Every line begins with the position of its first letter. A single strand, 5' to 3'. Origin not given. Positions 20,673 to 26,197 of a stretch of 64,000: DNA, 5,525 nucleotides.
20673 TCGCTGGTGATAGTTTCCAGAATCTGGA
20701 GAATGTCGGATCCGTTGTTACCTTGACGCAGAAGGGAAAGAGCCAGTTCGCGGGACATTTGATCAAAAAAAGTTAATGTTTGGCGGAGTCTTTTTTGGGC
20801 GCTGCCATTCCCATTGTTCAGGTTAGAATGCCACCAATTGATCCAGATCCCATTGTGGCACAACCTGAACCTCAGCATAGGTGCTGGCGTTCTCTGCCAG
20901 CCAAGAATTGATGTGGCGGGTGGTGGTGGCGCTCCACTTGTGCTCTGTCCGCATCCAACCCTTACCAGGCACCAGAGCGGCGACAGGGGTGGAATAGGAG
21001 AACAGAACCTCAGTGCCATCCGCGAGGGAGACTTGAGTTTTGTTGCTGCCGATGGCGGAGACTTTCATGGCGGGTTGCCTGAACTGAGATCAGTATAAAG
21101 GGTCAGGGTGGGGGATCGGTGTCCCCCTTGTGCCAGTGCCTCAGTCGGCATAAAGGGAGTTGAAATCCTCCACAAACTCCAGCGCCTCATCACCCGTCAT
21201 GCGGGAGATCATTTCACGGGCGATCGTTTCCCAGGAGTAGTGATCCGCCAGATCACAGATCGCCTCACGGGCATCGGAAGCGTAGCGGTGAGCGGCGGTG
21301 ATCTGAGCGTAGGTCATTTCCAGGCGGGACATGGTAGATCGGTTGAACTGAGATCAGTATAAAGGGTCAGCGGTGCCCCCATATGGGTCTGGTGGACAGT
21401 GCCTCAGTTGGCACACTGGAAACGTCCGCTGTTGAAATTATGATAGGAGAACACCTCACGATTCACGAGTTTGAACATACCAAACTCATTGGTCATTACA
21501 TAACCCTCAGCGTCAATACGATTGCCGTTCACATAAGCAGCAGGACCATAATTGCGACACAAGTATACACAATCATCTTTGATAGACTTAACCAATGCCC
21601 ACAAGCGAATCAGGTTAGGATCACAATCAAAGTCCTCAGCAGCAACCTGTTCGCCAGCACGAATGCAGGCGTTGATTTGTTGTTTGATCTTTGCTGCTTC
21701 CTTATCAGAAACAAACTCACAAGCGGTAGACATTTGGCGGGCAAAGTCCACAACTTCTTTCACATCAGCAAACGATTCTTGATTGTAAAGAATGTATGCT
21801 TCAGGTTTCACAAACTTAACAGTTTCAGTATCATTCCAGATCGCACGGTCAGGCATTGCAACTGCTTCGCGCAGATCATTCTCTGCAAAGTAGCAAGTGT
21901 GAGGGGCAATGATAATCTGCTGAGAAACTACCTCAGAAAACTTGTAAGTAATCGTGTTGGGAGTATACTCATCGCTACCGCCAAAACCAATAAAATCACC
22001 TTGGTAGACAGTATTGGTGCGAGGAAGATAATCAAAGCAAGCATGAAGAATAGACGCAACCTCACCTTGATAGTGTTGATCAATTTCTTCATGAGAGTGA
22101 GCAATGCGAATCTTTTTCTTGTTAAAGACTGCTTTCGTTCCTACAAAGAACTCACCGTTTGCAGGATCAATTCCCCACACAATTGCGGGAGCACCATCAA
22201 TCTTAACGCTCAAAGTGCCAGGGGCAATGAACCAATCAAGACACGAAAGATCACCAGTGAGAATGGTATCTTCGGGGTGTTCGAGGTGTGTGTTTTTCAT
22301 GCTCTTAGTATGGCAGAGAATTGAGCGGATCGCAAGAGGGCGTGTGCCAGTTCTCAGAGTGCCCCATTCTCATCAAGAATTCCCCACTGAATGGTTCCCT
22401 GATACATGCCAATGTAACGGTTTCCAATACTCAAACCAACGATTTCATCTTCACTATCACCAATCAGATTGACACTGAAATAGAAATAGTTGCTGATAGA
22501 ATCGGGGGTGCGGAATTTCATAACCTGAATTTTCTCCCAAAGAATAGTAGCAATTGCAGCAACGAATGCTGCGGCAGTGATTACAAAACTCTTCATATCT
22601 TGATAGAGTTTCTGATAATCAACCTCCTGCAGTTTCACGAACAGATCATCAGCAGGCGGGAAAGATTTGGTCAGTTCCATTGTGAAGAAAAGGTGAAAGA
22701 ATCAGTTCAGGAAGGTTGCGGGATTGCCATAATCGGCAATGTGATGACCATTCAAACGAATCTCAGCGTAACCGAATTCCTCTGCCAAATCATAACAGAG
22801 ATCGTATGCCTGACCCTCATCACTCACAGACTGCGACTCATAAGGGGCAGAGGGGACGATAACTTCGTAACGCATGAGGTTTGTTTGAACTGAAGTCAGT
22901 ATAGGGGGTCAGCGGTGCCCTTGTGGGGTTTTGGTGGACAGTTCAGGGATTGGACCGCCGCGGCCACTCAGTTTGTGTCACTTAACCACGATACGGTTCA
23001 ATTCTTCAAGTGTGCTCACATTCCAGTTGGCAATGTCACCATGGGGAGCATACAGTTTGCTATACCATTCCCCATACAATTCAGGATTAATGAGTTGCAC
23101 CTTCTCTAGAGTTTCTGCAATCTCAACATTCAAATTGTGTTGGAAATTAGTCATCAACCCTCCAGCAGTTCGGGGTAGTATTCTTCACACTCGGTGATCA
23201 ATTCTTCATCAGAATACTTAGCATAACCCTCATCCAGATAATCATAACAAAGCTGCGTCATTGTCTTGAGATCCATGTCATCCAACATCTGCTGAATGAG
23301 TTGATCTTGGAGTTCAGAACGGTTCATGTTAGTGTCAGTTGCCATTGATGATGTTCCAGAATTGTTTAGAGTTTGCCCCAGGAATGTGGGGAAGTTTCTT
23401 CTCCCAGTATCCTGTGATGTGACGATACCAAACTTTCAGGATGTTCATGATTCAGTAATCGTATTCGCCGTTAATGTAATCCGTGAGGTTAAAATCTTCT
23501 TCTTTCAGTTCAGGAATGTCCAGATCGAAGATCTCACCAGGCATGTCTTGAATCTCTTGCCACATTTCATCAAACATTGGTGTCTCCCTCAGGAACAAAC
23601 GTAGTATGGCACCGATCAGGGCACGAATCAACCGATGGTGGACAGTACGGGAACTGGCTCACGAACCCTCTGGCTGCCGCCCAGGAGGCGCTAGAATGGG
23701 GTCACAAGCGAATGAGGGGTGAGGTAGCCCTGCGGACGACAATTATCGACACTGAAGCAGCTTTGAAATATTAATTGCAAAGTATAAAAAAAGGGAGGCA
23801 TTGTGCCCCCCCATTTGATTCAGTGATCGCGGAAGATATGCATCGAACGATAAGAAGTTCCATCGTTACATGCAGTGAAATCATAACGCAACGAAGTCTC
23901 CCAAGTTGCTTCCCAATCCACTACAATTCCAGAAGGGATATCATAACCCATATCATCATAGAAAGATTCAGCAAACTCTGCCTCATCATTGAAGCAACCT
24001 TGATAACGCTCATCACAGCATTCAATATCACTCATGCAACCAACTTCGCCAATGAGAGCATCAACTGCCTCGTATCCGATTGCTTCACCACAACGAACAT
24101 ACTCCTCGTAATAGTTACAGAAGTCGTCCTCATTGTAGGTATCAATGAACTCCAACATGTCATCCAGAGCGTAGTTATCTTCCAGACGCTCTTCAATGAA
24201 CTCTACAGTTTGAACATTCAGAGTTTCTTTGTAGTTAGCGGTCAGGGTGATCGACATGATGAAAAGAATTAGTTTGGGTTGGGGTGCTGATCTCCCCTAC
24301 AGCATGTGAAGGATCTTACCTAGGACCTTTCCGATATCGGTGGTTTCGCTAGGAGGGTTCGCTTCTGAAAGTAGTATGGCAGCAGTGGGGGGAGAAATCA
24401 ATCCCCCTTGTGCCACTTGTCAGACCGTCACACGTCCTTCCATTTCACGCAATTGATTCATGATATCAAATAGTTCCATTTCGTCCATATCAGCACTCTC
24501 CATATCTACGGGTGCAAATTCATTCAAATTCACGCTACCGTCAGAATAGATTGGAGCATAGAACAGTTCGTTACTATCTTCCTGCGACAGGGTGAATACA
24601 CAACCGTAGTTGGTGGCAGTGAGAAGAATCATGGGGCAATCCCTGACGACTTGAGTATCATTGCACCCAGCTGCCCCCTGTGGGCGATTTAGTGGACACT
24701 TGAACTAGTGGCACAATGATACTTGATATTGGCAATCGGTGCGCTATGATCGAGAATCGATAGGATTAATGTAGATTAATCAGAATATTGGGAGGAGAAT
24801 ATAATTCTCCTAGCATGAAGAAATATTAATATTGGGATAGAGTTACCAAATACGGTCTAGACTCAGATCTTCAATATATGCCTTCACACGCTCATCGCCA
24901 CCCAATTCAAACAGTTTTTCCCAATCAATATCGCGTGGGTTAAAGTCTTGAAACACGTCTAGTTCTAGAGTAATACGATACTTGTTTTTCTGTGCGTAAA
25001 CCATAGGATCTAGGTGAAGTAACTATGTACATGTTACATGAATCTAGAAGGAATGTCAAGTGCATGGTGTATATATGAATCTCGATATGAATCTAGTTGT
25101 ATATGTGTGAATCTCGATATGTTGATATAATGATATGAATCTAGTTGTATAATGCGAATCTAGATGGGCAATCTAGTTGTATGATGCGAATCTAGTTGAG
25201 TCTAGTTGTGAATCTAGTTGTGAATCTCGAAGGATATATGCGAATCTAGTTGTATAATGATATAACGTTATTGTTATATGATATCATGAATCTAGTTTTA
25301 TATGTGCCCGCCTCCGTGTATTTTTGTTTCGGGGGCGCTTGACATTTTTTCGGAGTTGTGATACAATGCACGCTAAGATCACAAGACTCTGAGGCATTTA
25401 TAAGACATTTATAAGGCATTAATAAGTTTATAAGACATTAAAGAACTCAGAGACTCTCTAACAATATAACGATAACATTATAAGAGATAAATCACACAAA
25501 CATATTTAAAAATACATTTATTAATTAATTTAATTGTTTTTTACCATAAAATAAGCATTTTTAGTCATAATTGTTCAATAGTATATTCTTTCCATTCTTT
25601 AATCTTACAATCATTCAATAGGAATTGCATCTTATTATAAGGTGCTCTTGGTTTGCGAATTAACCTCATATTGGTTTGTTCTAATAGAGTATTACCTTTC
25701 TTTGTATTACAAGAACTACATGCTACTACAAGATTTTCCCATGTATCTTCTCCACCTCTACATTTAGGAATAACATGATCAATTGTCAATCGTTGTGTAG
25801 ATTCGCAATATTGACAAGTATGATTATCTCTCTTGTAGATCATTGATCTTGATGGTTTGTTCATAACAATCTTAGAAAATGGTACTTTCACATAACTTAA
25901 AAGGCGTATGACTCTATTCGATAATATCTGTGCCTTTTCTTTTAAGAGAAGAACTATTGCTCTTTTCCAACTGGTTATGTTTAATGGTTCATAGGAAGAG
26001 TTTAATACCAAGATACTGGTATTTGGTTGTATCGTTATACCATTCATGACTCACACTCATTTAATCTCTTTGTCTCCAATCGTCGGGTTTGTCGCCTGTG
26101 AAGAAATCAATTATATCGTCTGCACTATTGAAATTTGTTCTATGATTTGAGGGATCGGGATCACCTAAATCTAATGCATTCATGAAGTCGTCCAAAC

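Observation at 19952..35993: Twelve copies of a three-part early promoter: 22-bp palindrome, hairpin spacer, -10 box, no -35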

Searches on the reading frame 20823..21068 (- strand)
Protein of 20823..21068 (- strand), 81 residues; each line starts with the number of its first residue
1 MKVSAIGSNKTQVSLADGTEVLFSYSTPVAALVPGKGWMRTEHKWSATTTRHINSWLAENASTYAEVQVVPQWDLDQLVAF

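Call 79: search_protein_families(library=phrogs, proteins=[window:20823-21068:-], max_evalue=0.001)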
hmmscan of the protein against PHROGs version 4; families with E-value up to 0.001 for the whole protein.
window:20823-21068:- (81 aa): 2 families
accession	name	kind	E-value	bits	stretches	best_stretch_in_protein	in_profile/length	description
phrog_5643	-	unknown function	1.8e-29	102.3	1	1-80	1-75/79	-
phrog_4264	-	unknown function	4.3e-08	34.4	1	10-61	25-76/93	-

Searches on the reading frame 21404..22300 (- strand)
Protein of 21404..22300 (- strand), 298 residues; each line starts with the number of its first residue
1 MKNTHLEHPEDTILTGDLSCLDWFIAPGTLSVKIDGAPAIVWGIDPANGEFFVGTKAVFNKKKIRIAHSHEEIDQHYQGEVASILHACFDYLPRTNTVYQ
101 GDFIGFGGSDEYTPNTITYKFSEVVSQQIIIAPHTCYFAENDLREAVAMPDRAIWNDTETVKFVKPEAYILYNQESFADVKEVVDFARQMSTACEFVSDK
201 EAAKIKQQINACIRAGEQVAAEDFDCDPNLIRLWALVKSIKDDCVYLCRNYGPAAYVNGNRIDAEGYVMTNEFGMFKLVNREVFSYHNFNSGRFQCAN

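Call 52: search_protein_families(library=pfam, proteins=[window:21404-22300:-], max_evalue=0.01)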
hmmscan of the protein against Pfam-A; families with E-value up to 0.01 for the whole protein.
window:21404-22300:- (298 aa): 1 family
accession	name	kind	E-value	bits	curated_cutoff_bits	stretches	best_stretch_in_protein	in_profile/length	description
PF19782.4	DUF6267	-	8.9e-81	272.6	27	2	3-221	1-263/376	Family of unknown function (DUF6267)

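Call 79: search_protein_families(library=phrogs, proteins=[window:21404-22300:-], max_evalue=0.001)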
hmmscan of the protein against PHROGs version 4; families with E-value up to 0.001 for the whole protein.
window:21404-22300:- (298 aa): 1 family
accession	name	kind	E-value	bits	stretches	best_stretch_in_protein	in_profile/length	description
phrog_455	-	unknown function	6.4e-117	393.9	1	1-296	23-341/764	-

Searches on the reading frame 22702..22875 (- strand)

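Call 79: search_protein_families(library=phrogs, proteins=[window:22702-22875:-], max_evalue=0.001)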
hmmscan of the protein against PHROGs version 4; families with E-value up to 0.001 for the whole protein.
window:22702-22875:- (57 aa): 1 family
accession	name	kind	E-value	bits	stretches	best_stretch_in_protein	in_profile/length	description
phrog_17176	-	unknown function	1.2e-10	42.3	1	1-41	3-42/64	-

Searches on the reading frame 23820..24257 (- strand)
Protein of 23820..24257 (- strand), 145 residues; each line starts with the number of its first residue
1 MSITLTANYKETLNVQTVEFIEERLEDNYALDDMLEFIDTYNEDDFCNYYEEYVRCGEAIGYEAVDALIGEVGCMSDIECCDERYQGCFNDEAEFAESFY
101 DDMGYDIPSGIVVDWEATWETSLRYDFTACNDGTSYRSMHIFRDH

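Call 79: search_protein_families(library=phrogs, proteins=[window:23820-24257:-], max_evalue=0.001)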
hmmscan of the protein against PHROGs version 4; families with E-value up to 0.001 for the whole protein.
window:23820-24257:- (145 aa): 1 family
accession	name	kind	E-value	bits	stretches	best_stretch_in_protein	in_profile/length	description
phrog_36653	-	moron, auxiliary metabolic gene and host takeover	2.1e-44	152.1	1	1-144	1-151/152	anti-restriction protein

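Call 87: search_protein_families(library=pfam, proteins=[window:23820-24257:-], max_evalue=0.01)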
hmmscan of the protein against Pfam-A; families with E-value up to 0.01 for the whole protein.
window:23820-24257:- (145 aa): 0 families

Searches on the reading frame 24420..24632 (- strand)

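Call 79: search_protein_families(library=phrogs, proteins=[window:24420-24632:-], max_evalue=0.001)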
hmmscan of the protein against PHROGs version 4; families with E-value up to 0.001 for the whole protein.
window:24420-24632:- (70 aa): 1 family
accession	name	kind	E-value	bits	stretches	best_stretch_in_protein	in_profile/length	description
phrog_4138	-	unknown function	5.7e-05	23.9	1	1-61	1-59/76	-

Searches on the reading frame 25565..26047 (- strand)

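Call 52: search_protein_families(library=pfam, proteins=[window:25565-26047:-], max_evalue=0.01)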
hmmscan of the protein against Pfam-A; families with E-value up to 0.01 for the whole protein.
window:25565-26047:- (160 aa): 4 families
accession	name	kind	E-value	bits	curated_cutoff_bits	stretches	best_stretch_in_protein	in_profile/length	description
PF01844.29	HNH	-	1.6e-15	57.4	21.4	1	78-119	1-46/47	HNH endonuclease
PF14279.12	HNH_5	-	9.6e-15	54.7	27.5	1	78-128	1-54/56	HNH endonuclease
PF13395.12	HNH_4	-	2.1e-07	31.2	22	1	85-120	16-51/54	HNH endonuclease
PF02945.21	Endonuclease_7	-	0.00011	22.5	23.6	1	63-120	11-66/82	Recombination endonuclease VII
